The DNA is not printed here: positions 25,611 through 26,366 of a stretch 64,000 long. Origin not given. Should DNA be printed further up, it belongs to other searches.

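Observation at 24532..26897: Contiguous NADAR - RNase H - macro domain - nucleotidyltransferase cassette: candidate ADP-ribosylation/ADPR-signal counter-defence module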

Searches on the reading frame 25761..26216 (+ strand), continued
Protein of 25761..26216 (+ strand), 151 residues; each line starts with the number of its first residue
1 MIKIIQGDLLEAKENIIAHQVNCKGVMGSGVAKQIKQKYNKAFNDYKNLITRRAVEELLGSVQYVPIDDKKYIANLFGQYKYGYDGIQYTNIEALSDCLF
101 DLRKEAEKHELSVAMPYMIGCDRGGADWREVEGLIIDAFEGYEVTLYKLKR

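Call 61: find_related_loci(query=A4, collection=viral_contigs, flank=10000)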
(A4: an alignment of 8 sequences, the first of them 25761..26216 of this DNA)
Query A4 (151 aa) in viral_contigs; peptide patterns used: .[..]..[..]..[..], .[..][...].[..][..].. (x = any residue, [..] = any of these).
232 stretches matched a pattern; 222 encode a relative of the query (tblastn E <= 1e-3); the best 80 are kept; 80 distinct loci.
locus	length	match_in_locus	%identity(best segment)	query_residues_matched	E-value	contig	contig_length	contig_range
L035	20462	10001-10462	57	1-149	3e-51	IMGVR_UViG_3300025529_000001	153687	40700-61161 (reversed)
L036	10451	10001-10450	58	1-145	2e-50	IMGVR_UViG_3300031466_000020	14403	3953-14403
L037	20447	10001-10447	54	1-150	5e-47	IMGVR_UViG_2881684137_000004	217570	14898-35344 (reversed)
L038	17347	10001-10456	57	1-149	4e-47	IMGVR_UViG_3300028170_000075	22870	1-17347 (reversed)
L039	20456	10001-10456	57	1-149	4e-47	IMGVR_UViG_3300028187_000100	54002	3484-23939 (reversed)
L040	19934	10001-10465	54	1-151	6e-47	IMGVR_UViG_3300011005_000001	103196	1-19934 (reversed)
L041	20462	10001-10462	55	1-150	1e-46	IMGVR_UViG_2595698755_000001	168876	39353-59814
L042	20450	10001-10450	56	1-149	3e-46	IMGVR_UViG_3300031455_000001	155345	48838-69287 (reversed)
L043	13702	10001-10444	53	2-149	5e-46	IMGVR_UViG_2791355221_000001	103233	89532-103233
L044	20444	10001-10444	54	1-148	1e-45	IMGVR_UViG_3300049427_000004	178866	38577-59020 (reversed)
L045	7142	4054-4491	52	1-148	3e-45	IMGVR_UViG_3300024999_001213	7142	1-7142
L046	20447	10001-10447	51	1-149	1e-44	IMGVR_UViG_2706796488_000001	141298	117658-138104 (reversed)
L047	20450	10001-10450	52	1-150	3e-44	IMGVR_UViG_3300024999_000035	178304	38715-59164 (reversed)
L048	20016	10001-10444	50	1-148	2e-43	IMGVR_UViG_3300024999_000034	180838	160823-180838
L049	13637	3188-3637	51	1-148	1e-43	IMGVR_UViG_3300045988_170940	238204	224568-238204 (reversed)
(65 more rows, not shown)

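Call 77: search_protein_families(library=padloc, proteins=[window:25761-26216:+], max_evalue=0.001)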
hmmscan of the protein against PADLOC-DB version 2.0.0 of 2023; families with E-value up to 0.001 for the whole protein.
window:25761-26216:+ (151 aa): 1 family
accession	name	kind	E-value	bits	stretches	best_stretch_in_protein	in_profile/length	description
PDLC02990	DarG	-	6e-24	83.1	1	1-145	1-139/329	-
